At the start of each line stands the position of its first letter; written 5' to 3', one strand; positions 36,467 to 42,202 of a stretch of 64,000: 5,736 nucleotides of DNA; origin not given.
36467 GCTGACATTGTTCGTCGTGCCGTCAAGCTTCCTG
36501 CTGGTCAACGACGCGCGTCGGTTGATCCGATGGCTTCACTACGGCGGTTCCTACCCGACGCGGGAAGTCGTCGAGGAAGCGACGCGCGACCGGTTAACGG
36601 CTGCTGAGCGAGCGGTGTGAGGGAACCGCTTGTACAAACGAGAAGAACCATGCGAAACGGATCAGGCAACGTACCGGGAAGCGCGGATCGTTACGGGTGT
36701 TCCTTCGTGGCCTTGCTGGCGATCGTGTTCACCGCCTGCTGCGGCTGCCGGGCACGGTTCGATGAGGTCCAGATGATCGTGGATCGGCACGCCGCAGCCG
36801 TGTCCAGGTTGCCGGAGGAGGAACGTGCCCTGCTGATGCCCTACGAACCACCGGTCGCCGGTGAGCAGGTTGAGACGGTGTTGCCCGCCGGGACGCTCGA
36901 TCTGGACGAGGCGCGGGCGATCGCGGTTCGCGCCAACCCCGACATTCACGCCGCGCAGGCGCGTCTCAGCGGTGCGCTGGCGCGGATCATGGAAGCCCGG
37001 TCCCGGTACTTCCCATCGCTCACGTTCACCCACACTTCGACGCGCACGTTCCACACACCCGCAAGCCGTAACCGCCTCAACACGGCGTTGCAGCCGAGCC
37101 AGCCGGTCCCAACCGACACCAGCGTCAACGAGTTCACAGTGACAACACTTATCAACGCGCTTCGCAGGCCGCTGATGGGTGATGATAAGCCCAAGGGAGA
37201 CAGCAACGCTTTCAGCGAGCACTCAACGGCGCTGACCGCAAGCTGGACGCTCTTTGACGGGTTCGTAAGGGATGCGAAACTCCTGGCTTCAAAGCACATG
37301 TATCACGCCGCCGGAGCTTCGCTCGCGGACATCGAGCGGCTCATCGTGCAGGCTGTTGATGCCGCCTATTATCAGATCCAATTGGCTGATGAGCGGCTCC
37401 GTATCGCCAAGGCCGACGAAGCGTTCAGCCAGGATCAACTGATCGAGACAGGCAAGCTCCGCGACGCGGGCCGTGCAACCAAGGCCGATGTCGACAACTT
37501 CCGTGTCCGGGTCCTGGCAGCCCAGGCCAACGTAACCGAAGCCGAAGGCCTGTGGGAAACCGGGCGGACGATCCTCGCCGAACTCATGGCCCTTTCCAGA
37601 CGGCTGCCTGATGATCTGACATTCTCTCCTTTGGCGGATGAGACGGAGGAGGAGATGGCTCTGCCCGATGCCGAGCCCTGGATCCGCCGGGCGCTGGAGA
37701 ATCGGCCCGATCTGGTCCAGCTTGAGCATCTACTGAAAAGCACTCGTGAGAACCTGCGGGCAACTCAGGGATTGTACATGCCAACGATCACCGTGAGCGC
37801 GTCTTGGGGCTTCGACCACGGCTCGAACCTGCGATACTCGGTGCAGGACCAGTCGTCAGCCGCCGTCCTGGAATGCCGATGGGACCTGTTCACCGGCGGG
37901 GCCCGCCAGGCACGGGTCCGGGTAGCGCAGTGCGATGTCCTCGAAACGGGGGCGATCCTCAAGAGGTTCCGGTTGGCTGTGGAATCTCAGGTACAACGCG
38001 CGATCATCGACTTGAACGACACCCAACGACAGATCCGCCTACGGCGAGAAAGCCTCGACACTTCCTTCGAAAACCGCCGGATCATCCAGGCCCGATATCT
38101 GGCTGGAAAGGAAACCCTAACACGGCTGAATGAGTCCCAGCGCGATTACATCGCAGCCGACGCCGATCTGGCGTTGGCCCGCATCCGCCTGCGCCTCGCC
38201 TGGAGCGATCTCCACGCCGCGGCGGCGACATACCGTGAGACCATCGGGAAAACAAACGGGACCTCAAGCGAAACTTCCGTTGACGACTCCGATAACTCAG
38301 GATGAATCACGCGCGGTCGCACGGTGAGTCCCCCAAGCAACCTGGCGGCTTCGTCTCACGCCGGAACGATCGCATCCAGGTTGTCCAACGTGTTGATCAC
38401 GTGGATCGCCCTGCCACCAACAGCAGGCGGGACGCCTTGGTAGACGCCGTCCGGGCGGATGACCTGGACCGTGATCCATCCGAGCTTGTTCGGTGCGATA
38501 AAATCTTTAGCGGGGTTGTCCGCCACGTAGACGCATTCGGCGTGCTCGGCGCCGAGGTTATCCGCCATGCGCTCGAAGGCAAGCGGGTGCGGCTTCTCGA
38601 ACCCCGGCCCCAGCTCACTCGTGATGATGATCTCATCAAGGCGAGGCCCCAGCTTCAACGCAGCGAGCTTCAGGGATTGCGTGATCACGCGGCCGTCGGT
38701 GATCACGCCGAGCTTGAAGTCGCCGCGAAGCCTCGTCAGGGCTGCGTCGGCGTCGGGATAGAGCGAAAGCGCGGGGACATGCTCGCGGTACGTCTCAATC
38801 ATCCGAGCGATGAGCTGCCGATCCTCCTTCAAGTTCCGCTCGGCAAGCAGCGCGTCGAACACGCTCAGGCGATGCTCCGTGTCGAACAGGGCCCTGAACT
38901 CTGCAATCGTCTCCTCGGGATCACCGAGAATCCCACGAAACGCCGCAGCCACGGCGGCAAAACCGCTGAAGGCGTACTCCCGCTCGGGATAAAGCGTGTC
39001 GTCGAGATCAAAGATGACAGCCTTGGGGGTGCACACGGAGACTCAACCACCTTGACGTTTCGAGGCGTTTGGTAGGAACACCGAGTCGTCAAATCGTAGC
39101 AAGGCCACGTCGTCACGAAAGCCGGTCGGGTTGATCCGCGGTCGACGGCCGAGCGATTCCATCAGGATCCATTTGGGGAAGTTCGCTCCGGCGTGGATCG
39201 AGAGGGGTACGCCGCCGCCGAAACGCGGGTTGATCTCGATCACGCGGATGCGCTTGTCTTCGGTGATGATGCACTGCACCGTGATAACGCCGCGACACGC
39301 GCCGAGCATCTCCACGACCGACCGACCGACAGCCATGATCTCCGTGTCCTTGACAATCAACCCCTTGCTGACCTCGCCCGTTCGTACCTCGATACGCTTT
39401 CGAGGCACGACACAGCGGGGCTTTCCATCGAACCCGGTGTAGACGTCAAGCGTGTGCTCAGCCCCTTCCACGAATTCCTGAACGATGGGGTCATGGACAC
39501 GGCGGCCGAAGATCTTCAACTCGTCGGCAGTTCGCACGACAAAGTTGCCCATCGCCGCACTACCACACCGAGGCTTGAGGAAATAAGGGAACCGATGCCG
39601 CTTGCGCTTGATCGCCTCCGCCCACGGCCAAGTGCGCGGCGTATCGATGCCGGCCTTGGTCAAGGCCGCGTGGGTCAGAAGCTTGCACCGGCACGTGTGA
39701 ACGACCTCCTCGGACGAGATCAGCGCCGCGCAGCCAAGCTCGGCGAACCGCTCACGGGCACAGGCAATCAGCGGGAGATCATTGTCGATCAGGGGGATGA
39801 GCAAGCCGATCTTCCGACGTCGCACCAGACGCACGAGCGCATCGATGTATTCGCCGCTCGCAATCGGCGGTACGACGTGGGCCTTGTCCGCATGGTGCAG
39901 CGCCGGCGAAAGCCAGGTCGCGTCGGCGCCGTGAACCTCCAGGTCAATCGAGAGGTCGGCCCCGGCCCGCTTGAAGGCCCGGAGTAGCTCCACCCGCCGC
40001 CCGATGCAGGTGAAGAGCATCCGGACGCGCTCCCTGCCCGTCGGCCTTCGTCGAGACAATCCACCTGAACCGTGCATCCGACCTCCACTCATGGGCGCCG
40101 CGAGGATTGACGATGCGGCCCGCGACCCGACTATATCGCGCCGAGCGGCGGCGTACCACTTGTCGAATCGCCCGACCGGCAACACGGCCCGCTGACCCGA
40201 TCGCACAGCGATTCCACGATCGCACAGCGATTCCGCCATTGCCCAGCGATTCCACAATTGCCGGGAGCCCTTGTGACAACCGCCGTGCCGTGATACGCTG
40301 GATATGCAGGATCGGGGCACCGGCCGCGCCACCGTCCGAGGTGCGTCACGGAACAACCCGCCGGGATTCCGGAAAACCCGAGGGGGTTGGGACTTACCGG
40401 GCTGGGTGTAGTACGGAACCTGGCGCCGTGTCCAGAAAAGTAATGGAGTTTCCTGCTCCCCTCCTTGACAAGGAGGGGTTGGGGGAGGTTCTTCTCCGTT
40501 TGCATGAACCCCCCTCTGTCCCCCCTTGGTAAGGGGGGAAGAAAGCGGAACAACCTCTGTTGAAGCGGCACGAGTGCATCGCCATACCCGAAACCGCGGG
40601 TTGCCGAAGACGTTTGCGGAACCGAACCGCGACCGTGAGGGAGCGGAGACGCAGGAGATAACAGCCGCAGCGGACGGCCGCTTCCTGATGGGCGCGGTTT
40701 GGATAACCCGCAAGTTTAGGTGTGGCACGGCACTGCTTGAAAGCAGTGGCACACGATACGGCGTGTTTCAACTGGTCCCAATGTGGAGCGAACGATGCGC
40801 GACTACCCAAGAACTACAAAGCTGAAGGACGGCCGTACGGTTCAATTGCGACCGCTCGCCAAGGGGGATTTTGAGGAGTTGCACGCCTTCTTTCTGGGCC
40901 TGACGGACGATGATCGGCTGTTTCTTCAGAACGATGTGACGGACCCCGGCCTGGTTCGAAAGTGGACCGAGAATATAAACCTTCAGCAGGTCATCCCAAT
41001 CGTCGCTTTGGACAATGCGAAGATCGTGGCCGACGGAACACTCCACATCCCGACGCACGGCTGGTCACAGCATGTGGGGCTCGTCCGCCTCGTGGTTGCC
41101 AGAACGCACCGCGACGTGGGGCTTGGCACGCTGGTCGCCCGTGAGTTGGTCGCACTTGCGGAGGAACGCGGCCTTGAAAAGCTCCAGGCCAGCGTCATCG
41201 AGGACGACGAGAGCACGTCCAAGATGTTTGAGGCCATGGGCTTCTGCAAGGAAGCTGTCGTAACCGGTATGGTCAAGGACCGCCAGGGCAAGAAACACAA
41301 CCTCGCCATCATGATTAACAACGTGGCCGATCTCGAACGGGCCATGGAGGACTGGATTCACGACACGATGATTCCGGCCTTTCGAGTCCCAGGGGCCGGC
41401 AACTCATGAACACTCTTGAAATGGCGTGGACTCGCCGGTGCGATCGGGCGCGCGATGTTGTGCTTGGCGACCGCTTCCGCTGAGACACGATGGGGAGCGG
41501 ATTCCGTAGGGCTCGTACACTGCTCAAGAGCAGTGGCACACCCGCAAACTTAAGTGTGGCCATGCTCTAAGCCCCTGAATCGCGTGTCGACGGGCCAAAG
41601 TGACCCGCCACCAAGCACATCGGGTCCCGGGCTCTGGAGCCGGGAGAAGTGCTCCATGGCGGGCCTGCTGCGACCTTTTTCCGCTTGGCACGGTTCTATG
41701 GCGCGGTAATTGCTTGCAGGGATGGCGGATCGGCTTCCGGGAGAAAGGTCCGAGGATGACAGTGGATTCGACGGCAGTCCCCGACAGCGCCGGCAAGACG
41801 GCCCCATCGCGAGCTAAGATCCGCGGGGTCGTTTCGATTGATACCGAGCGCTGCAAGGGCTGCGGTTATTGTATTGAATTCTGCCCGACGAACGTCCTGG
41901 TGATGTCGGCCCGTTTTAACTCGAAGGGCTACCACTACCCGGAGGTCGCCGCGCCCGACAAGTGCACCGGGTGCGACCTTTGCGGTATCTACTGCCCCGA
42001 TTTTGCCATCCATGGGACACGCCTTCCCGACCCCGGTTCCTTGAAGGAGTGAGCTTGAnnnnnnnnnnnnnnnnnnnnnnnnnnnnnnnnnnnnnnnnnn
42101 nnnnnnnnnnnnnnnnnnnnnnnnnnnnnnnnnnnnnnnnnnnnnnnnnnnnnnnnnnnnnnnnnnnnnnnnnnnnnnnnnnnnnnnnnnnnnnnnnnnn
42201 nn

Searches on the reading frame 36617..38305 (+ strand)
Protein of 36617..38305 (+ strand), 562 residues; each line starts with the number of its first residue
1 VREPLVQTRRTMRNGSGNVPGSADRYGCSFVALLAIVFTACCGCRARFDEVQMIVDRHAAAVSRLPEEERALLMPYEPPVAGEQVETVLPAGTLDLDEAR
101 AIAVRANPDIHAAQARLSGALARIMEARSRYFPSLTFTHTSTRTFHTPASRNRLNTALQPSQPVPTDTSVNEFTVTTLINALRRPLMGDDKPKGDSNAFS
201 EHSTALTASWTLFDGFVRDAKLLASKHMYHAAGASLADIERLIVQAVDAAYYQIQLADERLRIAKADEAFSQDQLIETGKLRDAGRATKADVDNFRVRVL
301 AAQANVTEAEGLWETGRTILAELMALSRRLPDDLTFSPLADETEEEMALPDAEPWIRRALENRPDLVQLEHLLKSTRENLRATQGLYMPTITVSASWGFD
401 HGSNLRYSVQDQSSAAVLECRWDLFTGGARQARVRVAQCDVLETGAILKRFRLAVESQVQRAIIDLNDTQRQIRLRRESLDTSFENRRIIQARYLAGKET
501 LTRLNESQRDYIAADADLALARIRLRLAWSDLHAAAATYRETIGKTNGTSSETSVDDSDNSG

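Call 10: search_protein_families(library=pfam, proteins=[window:36617-38305:+], max_evalue=0.001)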
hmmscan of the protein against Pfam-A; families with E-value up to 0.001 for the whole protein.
window:36617-38305:+ (562 aa): 1 family
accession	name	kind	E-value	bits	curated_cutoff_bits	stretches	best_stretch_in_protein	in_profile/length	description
PF02321.23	OEP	-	2.1e-54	184.6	22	2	354-532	3-182/187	Outer membrane efflux protein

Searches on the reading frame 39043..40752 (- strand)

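Call 9: search_protein_families(library=pfam, proteins=[window:39043-40752:-], max_evalue=0.001)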
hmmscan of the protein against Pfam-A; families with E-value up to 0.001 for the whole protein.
window:39043-40752:- (569 aa): 4 families
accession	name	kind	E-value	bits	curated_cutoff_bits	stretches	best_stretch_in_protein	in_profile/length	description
PF21360.3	PylC-like_N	-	2.5e-21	76.1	27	1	246-342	2-94/96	PylC-like, N-terminal domain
PF15632.11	ATPgrasp_Ter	-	4.7e-18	65.6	29.1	1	421-540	4-114/131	ATP-grasp in the biosynthetic pathway with Ter operon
PF02655.19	ATP-grasp_3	-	1.1e-17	65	23.2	1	357-513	4-159/160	ATP-grasp domain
PF13535.11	ATP-grasp_4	-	3.9e-05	23.8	27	1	421-513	54-155/160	ATP-grasp domain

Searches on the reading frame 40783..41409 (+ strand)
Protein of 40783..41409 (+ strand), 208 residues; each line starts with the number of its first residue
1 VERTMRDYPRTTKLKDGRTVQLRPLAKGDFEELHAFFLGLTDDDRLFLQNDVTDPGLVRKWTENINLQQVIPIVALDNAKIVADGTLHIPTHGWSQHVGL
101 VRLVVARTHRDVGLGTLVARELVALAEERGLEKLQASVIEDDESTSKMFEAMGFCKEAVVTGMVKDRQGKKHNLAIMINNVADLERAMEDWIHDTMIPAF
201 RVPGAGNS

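Call 9: search_protein_families(library=pfam, proteins=[window:40783-41409:+], max_evalue=0.001)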
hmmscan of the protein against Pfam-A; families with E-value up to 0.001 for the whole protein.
window:40783-41409:+ (208 aa): 6 families
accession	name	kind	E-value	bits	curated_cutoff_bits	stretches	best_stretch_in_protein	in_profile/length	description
PF00583.31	Acetyltransf_1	-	8.5e-10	39.4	20.7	1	65-154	28-116/116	Acetyltransferase (GNAT) family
PF08445.16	FR47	-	1.9e-05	25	22.1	1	99-157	23-80/86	FR47-like protein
PF13302.13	Acetyltransf_3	-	0.00019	22.6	25.4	1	21-154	3-137/138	Acetyltransferase (GNAT) domain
PF24553.2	Rv0428c_C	-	0.00022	21.4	27.2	1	95-156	157-217/224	Probable histone acetyltransferase Rv0428c C-terminal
PF13420.13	Acetyltransf_4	-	0.00032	21.2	24.3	1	59-168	38-148/155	Acetyltransferase (GNAT) domain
PF13508.13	Acetyltransf_7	-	0.00037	21.3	27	1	73-154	6-82/84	Acetyltransferase (GNAT) domain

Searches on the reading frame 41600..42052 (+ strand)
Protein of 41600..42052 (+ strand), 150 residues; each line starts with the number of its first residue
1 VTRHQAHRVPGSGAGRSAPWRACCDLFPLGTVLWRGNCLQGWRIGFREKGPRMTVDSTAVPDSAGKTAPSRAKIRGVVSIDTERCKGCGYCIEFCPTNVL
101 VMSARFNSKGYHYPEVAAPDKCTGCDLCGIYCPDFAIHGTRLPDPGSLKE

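Call 9: search_protein_families(library=pfam, proteins=[window:41600-42052:+], max_evalue=0.001)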
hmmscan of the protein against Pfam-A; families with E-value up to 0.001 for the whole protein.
window:41600-42052:+ (150 aa): 13 families
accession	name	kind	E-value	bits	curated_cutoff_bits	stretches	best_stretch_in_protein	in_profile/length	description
PF00037.32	Fer4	-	1.5e-12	47.2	21.1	1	79-100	2-23/24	4Fe-4S binding domain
PF12838.12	Fer4_7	-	2.8e-11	44.1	27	1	84-133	1-49/52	4Fe-4S dicluster domain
PF14697.11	Fer4_21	-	1.4e-09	38.3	35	2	79-133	2-52/59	4Fe-4S dicluster domain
PF12797.12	Fer4_2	-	1.6e-08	34.4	24.5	1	77-97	2-22/22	4Fe-4S binding domain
PF12837.12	Fer4_6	-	1.8e-08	34.3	25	1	77-100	1-24/24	4Fe-4S binding domain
PF13237.11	Fer4_10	-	7.6e-08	32.6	25.5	1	78-133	2-53/53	4Fe-4S dicluster domain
PF13484.11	Fer4_16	-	3.4e-07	31.4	30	1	84-107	1-25/66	4Fe-4S double cluster binding domain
PF13187.11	Fer4_9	-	3.2e-06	27.5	27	1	84-135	1-50/52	4Fe-4S dicluster domain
PF25160.1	LdpA_Fe-S-bd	-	1.4e-05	25.2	27.6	1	78-100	21-43/49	LdpA Fe-S cluster-binding domain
PF12800.12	Fer4_4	-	7.9e-05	23.1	24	0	82-97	1-16/17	4Fe-4S binding domain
PF17179.9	Fer4_22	-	0.00012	23.3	27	0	80-98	76-94/95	4Fe-4S dicluster domain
PF13459.11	Fer4_15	-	0.00066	20.8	22.4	0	78-98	1-21/66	4Fe-4S single cluster domain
PF13370.11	Fer4_13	-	0.00093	20.3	24.5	0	80-97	1-18/58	4Fe-4S single cluster domain of Ferredoxin I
